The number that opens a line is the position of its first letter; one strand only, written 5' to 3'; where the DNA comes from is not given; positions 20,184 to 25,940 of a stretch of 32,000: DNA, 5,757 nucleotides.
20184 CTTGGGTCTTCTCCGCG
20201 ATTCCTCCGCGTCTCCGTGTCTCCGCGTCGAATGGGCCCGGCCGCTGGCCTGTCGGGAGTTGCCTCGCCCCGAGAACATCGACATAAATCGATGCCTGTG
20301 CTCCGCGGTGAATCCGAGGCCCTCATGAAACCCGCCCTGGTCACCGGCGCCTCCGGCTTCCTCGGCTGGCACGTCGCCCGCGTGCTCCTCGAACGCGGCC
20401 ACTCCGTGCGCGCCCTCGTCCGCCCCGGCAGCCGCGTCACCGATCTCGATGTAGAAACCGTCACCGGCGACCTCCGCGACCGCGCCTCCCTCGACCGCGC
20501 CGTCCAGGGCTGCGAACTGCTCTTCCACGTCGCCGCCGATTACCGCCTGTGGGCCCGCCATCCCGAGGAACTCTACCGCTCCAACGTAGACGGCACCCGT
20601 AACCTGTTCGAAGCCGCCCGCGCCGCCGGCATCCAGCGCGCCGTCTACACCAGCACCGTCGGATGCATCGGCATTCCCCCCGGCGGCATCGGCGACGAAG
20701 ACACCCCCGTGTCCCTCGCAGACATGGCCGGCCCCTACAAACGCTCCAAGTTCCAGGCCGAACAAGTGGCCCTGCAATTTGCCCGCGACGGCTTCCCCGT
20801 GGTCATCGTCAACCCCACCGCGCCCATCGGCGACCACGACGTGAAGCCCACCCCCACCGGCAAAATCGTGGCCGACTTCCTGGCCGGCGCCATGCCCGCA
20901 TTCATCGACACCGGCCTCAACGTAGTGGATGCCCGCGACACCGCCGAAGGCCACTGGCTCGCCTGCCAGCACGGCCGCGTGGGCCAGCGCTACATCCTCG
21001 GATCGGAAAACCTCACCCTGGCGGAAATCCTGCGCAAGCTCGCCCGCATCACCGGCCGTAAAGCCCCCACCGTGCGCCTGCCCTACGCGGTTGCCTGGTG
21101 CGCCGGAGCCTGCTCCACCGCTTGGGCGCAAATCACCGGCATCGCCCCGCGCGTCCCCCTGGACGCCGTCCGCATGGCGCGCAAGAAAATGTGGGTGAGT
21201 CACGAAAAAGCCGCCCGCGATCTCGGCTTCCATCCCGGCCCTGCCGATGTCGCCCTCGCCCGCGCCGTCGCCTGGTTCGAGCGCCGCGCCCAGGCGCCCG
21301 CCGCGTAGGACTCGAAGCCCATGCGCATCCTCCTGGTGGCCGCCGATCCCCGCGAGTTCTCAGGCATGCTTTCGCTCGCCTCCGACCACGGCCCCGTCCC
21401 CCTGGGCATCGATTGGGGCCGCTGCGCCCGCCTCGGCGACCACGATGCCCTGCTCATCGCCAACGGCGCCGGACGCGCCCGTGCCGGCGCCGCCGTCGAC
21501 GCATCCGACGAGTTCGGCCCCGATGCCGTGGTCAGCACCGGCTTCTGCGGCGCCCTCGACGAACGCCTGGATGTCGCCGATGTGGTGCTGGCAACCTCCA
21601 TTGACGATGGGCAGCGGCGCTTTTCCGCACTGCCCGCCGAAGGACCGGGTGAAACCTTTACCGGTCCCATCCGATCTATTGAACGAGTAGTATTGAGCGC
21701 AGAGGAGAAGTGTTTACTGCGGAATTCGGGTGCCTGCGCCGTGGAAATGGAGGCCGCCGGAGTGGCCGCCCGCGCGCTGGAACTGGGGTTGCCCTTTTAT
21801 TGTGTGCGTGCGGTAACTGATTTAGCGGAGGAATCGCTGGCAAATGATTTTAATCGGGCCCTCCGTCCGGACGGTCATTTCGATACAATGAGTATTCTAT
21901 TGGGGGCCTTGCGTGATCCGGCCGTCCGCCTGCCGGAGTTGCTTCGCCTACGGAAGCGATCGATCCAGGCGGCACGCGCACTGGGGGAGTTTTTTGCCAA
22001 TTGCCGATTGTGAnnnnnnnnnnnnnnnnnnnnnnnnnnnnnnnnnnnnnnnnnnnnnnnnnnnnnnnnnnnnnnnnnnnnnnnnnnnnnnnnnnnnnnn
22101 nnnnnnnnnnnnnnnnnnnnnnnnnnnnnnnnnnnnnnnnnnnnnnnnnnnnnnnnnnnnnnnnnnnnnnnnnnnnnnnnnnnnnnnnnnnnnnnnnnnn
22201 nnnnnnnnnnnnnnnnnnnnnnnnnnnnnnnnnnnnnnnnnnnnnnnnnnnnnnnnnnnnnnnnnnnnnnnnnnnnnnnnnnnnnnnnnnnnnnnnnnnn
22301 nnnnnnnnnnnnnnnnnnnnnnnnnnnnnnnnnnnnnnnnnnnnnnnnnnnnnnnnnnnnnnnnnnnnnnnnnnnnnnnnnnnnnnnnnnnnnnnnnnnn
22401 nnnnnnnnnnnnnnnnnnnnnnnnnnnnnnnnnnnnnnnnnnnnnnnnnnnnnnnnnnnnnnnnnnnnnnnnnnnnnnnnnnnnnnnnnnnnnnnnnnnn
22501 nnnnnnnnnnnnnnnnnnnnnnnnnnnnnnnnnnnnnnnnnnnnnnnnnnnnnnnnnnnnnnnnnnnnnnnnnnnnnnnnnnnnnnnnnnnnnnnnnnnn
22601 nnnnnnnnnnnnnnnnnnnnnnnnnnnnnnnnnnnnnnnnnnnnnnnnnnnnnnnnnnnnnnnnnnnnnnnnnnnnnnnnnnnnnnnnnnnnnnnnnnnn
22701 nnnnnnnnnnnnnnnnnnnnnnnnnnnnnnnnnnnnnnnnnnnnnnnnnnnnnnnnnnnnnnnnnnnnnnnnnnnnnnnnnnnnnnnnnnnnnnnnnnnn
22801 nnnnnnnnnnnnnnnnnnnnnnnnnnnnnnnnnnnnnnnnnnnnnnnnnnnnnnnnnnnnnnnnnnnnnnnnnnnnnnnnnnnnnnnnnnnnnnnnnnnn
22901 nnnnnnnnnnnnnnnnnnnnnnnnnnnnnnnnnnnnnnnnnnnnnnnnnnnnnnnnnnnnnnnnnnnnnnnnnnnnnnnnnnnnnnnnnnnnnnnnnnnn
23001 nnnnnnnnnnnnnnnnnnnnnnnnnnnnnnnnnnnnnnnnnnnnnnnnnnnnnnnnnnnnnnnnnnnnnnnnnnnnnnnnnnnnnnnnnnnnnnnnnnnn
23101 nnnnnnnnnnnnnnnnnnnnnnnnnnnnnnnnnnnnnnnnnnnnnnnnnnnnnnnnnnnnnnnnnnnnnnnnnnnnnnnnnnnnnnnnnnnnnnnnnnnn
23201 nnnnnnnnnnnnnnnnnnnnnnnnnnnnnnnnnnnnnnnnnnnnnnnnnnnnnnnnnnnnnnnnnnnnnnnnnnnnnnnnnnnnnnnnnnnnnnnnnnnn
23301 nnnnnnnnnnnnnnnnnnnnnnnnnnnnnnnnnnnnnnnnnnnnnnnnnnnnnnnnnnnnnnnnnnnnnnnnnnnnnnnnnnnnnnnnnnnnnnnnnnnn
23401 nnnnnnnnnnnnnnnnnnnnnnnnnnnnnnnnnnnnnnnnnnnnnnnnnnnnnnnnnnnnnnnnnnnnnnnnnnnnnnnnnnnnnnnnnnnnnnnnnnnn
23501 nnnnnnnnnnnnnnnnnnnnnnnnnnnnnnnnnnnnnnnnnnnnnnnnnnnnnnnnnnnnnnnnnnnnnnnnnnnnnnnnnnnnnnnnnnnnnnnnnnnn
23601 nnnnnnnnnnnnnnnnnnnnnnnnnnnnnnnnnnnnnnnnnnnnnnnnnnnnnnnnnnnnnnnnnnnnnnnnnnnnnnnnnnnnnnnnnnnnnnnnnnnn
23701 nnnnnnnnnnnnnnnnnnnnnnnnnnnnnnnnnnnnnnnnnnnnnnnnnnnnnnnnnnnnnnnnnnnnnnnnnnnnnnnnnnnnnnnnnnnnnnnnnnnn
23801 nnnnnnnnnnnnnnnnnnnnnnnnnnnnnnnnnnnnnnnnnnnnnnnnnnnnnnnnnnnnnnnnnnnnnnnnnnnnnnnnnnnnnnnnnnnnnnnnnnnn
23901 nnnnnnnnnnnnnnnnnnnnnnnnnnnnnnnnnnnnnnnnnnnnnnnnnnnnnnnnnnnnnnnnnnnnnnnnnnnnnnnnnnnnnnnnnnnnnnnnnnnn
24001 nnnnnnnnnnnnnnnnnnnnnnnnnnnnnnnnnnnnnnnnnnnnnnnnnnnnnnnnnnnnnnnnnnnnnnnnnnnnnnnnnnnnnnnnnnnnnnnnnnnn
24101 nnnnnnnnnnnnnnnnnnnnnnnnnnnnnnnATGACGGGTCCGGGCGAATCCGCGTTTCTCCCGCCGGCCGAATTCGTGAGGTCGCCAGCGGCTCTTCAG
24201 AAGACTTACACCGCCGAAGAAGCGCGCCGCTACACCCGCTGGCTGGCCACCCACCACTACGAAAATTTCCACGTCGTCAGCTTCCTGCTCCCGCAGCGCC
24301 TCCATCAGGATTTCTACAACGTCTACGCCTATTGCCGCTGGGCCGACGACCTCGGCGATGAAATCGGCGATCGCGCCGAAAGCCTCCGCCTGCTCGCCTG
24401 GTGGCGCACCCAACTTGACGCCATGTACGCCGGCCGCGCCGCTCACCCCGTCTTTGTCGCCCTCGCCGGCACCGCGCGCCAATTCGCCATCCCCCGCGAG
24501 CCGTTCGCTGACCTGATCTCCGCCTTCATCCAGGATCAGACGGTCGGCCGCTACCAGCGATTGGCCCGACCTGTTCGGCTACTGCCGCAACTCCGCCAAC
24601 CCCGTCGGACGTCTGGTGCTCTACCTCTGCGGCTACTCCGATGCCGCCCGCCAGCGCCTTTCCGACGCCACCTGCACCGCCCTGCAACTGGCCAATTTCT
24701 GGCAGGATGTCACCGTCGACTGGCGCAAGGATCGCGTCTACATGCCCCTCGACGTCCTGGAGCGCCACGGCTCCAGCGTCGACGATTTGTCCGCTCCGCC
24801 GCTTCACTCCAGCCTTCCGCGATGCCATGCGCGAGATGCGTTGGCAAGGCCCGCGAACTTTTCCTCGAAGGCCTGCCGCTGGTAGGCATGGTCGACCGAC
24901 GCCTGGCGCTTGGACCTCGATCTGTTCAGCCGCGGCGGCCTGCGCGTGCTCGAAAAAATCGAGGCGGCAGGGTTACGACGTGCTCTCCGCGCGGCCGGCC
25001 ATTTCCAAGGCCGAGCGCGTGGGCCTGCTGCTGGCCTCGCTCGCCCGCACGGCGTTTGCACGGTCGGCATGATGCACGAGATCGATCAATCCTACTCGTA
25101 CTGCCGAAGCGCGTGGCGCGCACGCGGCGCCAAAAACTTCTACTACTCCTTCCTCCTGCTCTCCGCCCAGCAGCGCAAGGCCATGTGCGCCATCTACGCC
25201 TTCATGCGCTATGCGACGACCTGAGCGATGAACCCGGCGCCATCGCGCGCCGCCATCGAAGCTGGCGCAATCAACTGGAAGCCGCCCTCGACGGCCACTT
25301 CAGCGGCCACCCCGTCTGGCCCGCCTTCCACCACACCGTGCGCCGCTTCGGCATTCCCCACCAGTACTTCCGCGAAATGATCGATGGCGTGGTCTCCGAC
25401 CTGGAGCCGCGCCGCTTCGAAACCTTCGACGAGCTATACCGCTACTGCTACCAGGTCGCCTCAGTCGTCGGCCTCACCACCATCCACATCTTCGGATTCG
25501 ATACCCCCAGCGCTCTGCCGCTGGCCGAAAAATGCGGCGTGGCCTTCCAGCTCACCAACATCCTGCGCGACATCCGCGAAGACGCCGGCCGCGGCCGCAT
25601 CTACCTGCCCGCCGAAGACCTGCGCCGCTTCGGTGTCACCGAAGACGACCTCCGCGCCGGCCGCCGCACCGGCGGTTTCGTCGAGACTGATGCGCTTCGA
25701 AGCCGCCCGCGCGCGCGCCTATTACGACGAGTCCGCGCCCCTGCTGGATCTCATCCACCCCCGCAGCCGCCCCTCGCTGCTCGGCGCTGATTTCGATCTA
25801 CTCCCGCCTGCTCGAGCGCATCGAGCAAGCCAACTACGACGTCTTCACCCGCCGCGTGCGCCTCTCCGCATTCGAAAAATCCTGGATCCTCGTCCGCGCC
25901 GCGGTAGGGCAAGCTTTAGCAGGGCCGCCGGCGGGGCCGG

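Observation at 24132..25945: hpnC and hpnD carry eight single-base frameshifts in 1.4 kb while all neighbouring hopanoid genes are intact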

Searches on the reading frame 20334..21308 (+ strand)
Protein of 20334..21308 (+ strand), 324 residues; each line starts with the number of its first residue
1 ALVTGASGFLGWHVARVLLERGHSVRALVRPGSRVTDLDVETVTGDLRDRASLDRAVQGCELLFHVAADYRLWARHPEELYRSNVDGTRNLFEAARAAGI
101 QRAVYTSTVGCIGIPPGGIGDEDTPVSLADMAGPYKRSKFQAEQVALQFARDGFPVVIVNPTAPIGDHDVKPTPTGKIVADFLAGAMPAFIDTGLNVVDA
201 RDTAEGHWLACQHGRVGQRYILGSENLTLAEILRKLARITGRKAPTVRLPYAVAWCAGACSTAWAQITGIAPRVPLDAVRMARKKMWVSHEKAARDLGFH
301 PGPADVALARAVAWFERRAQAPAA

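Call 54: search_protein_families(library=ncbifam, proteins=[window:20334-21308:+], max_evalue=1e-10)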
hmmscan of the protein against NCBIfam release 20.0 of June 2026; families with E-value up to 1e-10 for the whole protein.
window:20334-21308:+ (324 aa): 10 families
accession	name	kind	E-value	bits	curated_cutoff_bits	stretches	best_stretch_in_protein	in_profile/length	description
TIGR03466.1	HpnA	hypoth_equivalog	7.3e-141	468.8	367.65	1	1-318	3-324/327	hopanoid-associated sugar epimerase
NF052578.1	StrlDmthSdmBMthl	equivalog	5.1e-65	220.4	600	1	2-318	4-325/328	sterol demethylase protein SdmB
NF042422.1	oxyalk_red_OleD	equivalog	9.2e-37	127.1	580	1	2-302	4-314/329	2-alkyl-3-oxoalkanoate reductase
NF042423.1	oxyalk_red_Shew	equivalog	5.2e-28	98.1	580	1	2-267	12-284/331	2-alkyl-3-oxoalkanoate reductase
TIGR04180.1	EDH_00030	hypoth_equivalog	1.2e-21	77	475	1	2-173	2-184/297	NAD-dependent 4,6-dehydratase LegB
TIGR01746.1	Thioester-redct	subfamily_domain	4.2e-16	59.1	213.35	0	50-187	79-218/371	thioester reductase domain-containing protein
TIGR01179.1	galE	equivalog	2e-15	56.5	262.3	1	2-160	3-172/332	UDP-glucose 4-epimerase GalE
NF058621.1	DiazavRedAvaA7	equivalog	9e-13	48.5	400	1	2-128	4-134/304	3-diazoavenalumate denitrifying reductase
NF005539.0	PRK07201.1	equivalog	4.6e-12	45.5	549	1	2-167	4-180/657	SDR family oxidoreductase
NF004520.0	PRK05865.1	equivalog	8e-12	43.9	1509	1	3-108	5-103/854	sugar epimerase family protein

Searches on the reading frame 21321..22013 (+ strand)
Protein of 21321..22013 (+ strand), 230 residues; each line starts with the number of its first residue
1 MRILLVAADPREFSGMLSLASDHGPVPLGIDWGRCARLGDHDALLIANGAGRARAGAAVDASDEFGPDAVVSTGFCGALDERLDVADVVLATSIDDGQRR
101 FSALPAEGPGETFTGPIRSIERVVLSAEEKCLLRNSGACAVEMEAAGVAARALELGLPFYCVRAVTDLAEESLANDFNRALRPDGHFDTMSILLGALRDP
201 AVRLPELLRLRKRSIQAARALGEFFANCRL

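Call 8: search_protein_families(library=pfam, proteins=[window:21321-22013:+])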
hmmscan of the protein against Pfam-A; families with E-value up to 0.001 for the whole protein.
window:21321-22013:+ (230 aa): 1 family
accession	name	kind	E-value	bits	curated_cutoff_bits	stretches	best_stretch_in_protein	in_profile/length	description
PF01048.26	PNP_UDP_1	-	7.9e-20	71.7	25.1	2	114-172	144-207/233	Phosphorylase superfamily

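Call 54: search_protein_families(library=ncbifam, proteins=[window:21321-22013:+], max_evalue=1e-10)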
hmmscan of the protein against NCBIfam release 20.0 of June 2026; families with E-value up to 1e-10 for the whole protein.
window:21321-22013:+ (230 aa): 3 families
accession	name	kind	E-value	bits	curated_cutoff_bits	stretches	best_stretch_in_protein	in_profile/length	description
TIGR03468.1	HpnG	hypoth_equivalog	4.2e-48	163.7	187.1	1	40-223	19-211/212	hopanoid-associated phosphorylase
NF005476.0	PRK07077.1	equivalog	9.2e-20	70.9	215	1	62-221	49-224/243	phosphorylase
NF004079.0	PRK05584.1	equivalog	6.3e-17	61.9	169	0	113-182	142-213/232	5'-methylthioadenosine/adenosylhomocysteine nucleosidase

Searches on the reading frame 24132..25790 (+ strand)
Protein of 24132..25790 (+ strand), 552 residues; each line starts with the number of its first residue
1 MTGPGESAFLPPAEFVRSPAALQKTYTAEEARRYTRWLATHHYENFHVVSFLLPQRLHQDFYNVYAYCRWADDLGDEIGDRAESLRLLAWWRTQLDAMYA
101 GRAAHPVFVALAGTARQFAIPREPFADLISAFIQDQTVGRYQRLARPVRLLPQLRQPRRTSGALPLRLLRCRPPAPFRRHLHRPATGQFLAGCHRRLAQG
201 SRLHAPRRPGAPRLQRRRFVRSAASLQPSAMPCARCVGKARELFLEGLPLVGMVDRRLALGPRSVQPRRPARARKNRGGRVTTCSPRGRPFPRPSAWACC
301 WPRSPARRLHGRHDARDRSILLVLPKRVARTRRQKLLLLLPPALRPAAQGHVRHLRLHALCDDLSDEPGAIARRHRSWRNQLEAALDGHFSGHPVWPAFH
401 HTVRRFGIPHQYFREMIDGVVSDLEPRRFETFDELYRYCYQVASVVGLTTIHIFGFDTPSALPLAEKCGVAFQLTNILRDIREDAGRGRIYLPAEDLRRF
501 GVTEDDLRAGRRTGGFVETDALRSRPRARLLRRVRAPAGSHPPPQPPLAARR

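Call 6: search_protein_families(library=pfam, proteins=[window:24132-25790:+])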
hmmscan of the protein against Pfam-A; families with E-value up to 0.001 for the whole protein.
window:24132-25790:+ (552 aa): 1 family
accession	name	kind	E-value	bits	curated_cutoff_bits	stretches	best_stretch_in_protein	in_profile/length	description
PF00494.24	SQS_PSY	-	6.2e-75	252.7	26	2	338-512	13-193/263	Squalene/phytoene synthase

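Call 12: find_encoding_contigs(protein=window:24132-25790:+, flank=10000, max_places=10)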
Protein window:24132-25790:+ (552 aa): no gene with exactly this product is on record in the collection.

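Call 54: search_protein_families(library=ncbifam, proteins=[window:24132-25790:+], max_evalue=1e-10)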
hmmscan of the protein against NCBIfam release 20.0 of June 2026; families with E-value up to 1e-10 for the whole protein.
window:24132-25790:+ (552 aa): 5 families
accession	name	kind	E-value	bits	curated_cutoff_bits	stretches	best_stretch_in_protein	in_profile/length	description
TIGR03464.1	HpnC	equivalog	3e-73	246.6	250.45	2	39-144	2-108/267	squalene synthase HpnC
TIGR03465.1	HpnD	equivalog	1.4e-70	237.4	278.6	2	362-518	35-193/267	presqualene diphosphate synthase HpnD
NF045686.1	PhytoSynCyanob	equivalog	1.3e-47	162.4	550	2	362-510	61-224/310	15-cis-phytoene synthase CrtB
NF045921.1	PhytnSynCrtBRhod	equivalog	4.7e-33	115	500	1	357-508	39-193/307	15-cis-phytoene synthase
NF042419.1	Phyto_syn_CrtB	equivalog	2.4e-28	99.5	480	1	372-508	65-201/306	15-cis-phytoene synthase CrtB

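Call 55: find_homologous_proteins(query=window:24132-25790:+, max_evalue=1e-40)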
Query window:24132-25790:+ (552 aa): 7628 proteins with E <= 1e-40 among 8000 candidates; the best 120 are listed.
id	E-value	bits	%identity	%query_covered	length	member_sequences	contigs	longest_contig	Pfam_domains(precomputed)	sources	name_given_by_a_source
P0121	6.2e-131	456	48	89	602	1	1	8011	PF00494.25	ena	-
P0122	3.2e-118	414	45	87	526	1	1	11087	PF00494.25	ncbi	-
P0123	5.9e-110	387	52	82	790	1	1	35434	PF00494.25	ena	-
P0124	1.5e-107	379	42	88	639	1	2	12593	PF00494.25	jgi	jgi:15-cis-phytoene synthase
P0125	2.9e-105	371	39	88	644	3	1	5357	PF00494.25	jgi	-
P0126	4.1e-105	371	40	88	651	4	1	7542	PF00494.25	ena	-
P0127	1.2e-104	369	-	-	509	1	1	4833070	PF00494.25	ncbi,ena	-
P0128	4.3e-104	367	40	89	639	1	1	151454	PF00494.25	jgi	jgi:squalene synthase HpnC/squalene synthase HpnD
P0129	1.1e-103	366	41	88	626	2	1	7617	PF00494.25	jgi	-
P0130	2.0e-103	365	40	88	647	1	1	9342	PF00494.25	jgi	jgi:squalene synthase HpnC/squalene synthase HpnD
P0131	2.2e-103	365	41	88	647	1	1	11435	PF00494.25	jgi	-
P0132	3.0e-103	365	41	88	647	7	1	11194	PF00494.25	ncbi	-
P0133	4.9e-103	364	40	91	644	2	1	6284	PF00494.25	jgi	jgi:squalene synthase HpnC/squalene synthase HpnD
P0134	7.0e-103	363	41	89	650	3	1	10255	PF00494.25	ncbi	-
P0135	1.6e-102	362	39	90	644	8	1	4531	PF00494.25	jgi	jgi:squalene synthase HpnC/squalene synthase HpnD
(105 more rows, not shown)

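Call 59: find_encoding_contigs(protein=P0123, flank=10000, max_places=6)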
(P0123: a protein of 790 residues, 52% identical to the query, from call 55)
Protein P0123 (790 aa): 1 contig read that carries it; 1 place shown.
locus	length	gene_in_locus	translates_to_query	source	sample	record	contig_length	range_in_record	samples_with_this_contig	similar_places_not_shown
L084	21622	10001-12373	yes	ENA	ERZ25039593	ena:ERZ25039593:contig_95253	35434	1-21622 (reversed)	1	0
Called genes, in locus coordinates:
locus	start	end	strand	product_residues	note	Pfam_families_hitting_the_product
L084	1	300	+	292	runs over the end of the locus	PF25183:OMP_b-brl_4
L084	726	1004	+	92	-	PF25183:OMP_b-brl_4 (weak)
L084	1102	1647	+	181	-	PF25183:OMP_b-brl_4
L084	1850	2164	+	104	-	PF02401:LYTB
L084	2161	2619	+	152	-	PF02401:LYTB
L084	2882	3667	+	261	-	-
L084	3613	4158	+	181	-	PF13249:SQHop_cyclase_N (weak)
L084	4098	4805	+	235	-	PF13243:SQHop_cyclase_C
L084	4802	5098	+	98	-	-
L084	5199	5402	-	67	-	-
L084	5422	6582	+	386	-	PF11946:DUF3463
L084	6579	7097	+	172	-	PF01073:3Beta_HSD (faint), PF01370:Epimerase, PF05368:NmrA (faint), PF13460:NAD_binding_10 (weak)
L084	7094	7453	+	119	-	-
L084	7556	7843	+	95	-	-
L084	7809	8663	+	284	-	-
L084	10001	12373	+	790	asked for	PF00494:SQS_PSY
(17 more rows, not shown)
